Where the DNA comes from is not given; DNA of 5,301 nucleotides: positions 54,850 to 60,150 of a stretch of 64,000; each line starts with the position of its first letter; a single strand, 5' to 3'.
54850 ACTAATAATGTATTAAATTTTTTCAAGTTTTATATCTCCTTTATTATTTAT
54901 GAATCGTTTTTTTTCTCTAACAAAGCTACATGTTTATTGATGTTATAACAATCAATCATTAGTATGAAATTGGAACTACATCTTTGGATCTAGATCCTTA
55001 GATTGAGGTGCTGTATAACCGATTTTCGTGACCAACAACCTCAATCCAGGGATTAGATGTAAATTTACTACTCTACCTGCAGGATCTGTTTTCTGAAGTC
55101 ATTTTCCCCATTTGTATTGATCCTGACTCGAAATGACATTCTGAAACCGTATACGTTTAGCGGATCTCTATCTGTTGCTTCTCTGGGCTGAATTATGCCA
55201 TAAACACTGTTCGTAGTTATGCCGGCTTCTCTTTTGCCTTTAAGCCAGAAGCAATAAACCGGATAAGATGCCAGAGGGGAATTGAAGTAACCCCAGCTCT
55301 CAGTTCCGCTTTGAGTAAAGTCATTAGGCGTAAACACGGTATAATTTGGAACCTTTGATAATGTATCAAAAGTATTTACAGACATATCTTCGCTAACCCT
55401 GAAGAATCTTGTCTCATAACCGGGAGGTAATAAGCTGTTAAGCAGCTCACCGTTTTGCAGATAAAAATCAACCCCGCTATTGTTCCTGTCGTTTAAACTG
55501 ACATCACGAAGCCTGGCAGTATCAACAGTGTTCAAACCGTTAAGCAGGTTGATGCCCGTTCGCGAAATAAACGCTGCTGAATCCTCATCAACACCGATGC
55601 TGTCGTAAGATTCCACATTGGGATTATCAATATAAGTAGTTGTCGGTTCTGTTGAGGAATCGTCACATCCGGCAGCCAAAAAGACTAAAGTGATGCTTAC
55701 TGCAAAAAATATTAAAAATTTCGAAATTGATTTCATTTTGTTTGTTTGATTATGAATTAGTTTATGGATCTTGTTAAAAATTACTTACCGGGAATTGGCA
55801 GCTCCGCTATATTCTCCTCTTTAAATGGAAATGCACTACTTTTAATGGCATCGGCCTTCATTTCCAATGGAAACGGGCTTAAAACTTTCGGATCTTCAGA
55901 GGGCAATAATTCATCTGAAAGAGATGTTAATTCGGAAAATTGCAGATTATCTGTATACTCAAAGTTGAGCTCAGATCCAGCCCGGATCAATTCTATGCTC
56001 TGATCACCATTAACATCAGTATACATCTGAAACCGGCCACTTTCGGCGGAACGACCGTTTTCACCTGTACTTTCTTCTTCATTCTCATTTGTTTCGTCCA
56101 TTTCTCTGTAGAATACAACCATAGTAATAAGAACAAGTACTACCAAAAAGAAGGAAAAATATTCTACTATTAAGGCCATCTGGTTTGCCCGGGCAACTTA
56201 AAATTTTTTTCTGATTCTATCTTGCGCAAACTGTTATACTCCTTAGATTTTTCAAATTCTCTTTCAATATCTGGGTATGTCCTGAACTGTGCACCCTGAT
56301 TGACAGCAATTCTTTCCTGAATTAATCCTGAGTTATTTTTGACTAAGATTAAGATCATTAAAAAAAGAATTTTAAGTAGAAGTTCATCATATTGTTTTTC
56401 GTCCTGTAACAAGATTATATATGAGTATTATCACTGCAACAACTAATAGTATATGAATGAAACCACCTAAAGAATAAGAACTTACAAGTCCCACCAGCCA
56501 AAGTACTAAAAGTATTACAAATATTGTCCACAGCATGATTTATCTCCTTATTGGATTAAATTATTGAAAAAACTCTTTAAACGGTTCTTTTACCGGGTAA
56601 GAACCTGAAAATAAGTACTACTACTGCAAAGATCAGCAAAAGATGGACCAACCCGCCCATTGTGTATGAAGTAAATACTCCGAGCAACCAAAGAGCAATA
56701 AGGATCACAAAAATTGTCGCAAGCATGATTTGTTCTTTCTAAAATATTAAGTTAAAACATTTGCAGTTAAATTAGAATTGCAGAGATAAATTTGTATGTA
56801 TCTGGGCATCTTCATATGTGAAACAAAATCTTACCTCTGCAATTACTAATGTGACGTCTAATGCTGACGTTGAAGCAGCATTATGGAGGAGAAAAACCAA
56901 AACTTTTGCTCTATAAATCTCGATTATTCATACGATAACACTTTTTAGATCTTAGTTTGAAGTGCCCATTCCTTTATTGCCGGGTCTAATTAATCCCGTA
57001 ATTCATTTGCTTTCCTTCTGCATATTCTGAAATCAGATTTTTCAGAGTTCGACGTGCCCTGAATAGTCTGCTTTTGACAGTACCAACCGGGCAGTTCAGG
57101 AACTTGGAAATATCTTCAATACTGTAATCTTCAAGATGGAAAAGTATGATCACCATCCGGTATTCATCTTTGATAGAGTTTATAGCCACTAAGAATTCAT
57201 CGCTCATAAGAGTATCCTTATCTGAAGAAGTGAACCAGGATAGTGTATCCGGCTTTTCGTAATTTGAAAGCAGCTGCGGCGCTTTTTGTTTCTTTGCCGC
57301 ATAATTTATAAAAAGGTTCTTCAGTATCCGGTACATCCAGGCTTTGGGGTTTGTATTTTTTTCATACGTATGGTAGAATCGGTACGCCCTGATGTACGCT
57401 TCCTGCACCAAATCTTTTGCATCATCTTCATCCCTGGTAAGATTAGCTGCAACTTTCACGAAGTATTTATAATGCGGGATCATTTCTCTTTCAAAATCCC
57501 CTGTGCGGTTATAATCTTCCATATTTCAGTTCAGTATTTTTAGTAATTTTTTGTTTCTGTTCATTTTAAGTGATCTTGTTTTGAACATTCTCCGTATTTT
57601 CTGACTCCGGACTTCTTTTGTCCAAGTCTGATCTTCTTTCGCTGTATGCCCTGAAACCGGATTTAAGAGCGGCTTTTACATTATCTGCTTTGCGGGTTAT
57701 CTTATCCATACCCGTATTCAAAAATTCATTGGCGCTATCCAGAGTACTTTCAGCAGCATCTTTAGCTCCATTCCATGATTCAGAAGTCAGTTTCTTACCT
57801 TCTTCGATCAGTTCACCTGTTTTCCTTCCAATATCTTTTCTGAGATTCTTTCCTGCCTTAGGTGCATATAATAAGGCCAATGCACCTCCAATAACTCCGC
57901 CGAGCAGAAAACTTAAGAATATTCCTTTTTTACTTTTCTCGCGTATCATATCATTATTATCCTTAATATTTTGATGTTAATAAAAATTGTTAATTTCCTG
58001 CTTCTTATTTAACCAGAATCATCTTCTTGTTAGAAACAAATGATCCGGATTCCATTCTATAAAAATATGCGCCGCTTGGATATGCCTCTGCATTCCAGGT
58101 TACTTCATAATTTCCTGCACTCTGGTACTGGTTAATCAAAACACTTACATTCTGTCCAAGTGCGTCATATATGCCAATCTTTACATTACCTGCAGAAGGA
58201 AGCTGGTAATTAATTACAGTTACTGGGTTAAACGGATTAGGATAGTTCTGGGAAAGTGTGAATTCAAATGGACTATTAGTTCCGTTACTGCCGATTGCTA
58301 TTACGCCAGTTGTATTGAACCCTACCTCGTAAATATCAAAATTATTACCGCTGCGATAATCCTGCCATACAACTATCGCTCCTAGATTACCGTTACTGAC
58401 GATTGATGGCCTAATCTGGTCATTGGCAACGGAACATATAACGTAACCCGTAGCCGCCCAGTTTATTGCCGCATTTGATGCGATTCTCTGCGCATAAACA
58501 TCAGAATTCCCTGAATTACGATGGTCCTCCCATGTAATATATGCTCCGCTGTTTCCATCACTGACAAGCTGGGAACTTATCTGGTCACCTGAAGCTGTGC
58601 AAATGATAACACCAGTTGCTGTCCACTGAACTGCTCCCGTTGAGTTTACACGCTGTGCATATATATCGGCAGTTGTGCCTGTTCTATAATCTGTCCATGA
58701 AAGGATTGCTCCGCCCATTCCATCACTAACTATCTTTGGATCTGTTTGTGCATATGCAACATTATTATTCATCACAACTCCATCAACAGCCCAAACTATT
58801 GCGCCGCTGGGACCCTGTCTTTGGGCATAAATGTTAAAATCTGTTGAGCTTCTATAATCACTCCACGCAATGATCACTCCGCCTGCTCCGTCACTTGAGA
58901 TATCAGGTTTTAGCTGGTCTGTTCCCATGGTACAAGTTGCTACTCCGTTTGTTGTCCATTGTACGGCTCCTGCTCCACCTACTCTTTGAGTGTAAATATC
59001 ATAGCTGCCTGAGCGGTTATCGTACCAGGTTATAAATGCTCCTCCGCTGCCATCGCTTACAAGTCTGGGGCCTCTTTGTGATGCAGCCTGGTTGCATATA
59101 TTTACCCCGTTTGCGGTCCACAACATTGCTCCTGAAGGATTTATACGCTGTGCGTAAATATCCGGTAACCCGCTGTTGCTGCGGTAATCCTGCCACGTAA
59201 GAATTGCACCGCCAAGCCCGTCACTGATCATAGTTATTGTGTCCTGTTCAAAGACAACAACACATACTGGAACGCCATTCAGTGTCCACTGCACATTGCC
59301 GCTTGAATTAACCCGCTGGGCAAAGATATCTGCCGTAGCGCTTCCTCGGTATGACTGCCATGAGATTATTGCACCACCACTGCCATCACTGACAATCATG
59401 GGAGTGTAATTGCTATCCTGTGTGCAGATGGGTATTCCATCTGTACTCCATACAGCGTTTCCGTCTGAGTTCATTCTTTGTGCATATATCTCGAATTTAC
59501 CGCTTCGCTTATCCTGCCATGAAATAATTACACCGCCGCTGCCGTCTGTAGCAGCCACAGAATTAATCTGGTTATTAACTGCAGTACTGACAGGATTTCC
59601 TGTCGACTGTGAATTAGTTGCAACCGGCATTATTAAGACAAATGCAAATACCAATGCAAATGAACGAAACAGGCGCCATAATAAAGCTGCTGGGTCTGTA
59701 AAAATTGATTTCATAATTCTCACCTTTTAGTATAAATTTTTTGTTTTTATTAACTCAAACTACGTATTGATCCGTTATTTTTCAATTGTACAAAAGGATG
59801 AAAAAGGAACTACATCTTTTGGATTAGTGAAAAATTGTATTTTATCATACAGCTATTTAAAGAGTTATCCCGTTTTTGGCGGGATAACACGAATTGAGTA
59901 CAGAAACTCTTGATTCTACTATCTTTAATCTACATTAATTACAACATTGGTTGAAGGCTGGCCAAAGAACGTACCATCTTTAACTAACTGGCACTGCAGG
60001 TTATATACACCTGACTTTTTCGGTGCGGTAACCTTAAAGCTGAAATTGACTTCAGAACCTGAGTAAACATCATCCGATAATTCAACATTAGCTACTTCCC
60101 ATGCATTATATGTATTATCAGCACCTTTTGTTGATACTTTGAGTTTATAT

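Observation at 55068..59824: Module B: a T9SS repeat protein, YtxH, ECF sigma, tandem lmo0937 micro-proteins and a lipoprotein as one co-oriented unit with no recognisable anti-sigma factor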

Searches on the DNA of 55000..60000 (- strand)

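Call 10: search_rna_families(source=window, start=55000, end=60000, threshold=evalue, max_evalue=1)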
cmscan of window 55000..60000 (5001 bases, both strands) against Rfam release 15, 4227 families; matches with E-value up to 1: 1.
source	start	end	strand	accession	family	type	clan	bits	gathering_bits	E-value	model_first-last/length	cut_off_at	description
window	59853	59930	-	RF01634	ceN44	Gene; snRNA; snoRNA; CD-box;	-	22.6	70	0.25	1-74/74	no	Caenorhabditis snoRNA ceN44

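Call 61: build_rna_model(alignment_id=A3)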
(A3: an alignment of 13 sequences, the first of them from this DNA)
Model R1 built from alignment A3 (13 sequences, 146 columns); structure: RNAalifold consensus.
model positions 135; base pairs 25; branch points 1; effective number of sequences 2.16; information 0.59 bits per position. Calibrated on 0.2 Mb of random sequence (short: E-values are rough).
structure used (alignment columns):
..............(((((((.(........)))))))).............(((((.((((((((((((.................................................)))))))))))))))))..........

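Call 62: search_with_rna_model(model_id=R1, sources=[window, L087, L088, L089, L103, L104, L105, L096, L097, L098, L099, L100, L101, L102, L081, L084, L085, L090, L092, L093, L094, L004, L025, L033, L034, L035, L045, L077], max_evalue=1)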
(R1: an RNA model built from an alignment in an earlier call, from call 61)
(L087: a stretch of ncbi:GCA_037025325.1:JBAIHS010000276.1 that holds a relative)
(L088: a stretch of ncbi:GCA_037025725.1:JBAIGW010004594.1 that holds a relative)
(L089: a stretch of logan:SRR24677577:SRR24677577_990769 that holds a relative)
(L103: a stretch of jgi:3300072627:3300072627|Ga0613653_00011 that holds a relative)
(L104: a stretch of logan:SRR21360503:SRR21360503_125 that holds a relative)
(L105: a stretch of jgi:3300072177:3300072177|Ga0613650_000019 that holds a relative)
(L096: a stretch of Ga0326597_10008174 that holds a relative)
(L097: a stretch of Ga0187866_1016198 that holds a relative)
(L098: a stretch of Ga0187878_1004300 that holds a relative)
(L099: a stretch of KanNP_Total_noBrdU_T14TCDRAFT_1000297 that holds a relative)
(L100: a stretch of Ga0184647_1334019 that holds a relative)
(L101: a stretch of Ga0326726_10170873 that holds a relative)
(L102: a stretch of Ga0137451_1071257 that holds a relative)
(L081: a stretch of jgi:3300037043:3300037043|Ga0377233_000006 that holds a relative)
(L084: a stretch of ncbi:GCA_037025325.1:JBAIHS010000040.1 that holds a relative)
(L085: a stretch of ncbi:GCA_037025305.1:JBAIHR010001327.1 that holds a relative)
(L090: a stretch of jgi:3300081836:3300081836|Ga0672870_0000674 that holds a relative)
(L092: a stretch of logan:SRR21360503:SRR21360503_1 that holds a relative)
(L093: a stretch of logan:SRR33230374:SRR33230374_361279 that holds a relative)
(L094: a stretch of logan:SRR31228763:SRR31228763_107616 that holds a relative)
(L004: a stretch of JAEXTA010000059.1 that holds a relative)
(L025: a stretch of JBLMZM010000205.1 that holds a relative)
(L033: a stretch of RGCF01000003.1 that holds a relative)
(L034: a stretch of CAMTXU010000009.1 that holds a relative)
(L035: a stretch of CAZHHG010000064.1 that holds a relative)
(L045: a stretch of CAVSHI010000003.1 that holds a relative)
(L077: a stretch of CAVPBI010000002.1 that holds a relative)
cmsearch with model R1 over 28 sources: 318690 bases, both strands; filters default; matches with E-value up to 1: 31.
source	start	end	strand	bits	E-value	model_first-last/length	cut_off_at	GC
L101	1416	1549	-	139.7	1.1e-32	1-135/135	no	0.28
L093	1293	1429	+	134.2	2.8e-31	1-135/135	no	0.3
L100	2148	2281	+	133.8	3.5e-31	1-135/135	no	0.34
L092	5590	5727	+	133.7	3.6e-31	1-135/135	no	0.33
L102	385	520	-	133.1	5.4e-31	1-135/135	no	0.32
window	56762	56896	-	125.9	3.8e-29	1-135/135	no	0.35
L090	6639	6774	+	125.5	4.6e-29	1-135/135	no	0.35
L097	3497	3635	+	115.8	1.4e-26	1-135/135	no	0.25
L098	7574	7712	-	115.8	1.4e-26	1-135/135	no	0.25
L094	6307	6434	+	103.2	2.4e-23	1-135/135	no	0.36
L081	6522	6650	+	102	4.8e-23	1-135/135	no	0.33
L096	5492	5586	+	98.4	4e-22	1-135/135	no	0.33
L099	3361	3458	+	97.8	5.7e-22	1-135/135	no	0.32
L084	6787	6887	+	93.6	7e-21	1-135/135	no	0.31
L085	3494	3594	+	93.6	7e-21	1-135/135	no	0.31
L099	4039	4111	+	33.3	1.9e-05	54-121/135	no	0.32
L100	2185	2316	-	30.4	0.0001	1-135/135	no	0.29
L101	1423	1503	+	30.4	0.0001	46-126/135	no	0.27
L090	6676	6804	-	29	0.00023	1-135/135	no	0.29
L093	1341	1422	-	28.3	0.00035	46-126/135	no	0.24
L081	6571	6637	-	27.3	0.00063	53-121/135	no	0.3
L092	5639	5720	-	27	0.00077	46-126/135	no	0.29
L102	350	480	+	26.6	0.00096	1-135/135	no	0.25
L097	3544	3626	-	25.6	0.0018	48-126/135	no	0.23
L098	7583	7665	+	25.6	0.0018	48-126/135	no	0.23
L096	5531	5622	-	24.2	0.0039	1-135/135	no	0.27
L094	6355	6421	-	22.4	0.012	53-121/135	no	0.33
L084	6824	6928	-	17.8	0.17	1-135/135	no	0.26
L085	3531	3635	-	17.8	0.17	1-135/135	no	0.26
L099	4026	4162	-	15.6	0.64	1-135/135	no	0.25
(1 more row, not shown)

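Call 69: search_rna_families(source=window, start=56700, end=57000, threshold=evalue, max_evalue=10)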
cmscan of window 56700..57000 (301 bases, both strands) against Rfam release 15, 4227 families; matches with E-value up to 10: 4.
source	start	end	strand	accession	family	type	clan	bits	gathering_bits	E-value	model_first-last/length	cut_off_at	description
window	56823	56885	-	RF02083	OrzO-P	Gene; antitoxin;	-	19.9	60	0.59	1-76/76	no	OrzO-P RNA antitoxin family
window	56763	56858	-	RF03993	mir-8536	Gene; miRNA;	-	16.4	100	1.1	1-86/86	no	mir-8536 microRNA precursor family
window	56763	56858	+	RF03993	mir-8536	Gene; miRNA;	-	14.8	100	3.3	1-86/86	no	mir-8536 microRNA precursor family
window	56892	56996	-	RF02079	STnc180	Gene; sRNA;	-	13.9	50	1.9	1-208/208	no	Enterobacterial sRNA STnc180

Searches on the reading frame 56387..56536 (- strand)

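Call 7: search_protein_families(library=pfam, max_evalue=0.01, proteins=[window:56387-56536:-])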
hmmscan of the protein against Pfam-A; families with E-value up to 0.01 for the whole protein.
window:56387-56536:- (49 aa): 1 family
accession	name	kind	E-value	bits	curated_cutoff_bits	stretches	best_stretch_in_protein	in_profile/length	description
PF18919.5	DUF5670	-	4.8e-16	59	23.5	1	1-44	1-43/43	Family of unknown function (DUF5670)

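Call 8: search_protein_families(library=ncbifam, max_evalue=0.01, proteins=[window:56387-56536:-])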
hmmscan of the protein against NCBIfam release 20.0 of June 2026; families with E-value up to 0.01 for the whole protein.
window:56387-56536:- (49 aa): 1 family
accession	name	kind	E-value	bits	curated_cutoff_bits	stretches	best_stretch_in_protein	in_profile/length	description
NF033488.1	lmo0937_fam_TM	equivalog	4.7e-17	61.7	30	1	2-45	1-43/43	lmo0937 family membrane protein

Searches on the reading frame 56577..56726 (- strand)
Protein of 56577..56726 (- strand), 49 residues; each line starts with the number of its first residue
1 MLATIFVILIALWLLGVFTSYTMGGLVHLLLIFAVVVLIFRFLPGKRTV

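Call 7: search_protein_families(library=pfam, max_evalue=0.01, proteins=[window:56577-56726:-])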
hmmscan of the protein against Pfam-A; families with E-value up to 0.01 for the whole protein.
window:56577-56726:- (49 aa): 1 family
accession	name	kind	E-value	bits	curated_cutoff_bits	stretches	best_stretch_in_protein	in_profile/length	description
PF18919.5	DUF5670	-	1.9e-14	53.9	23.5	1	1-43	1-42/43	Family of unknown function (DUF5670)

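Call 8: search_protein_families(library=ncbifam, max_evalue=0.01, proteins=[window:56577-56726:-])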
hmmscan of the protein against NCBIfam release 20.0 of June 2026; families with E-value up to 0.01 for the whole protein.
window:56577-56726:- (49 aa): 1 family
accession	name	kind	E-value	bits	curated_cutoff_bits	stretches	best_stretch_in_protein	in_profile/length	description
NF033488.1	lmo0937_fam_TM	equivalog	2.5e-15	56.2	30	1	2-45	1-43/43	lmo0937 family membrane protein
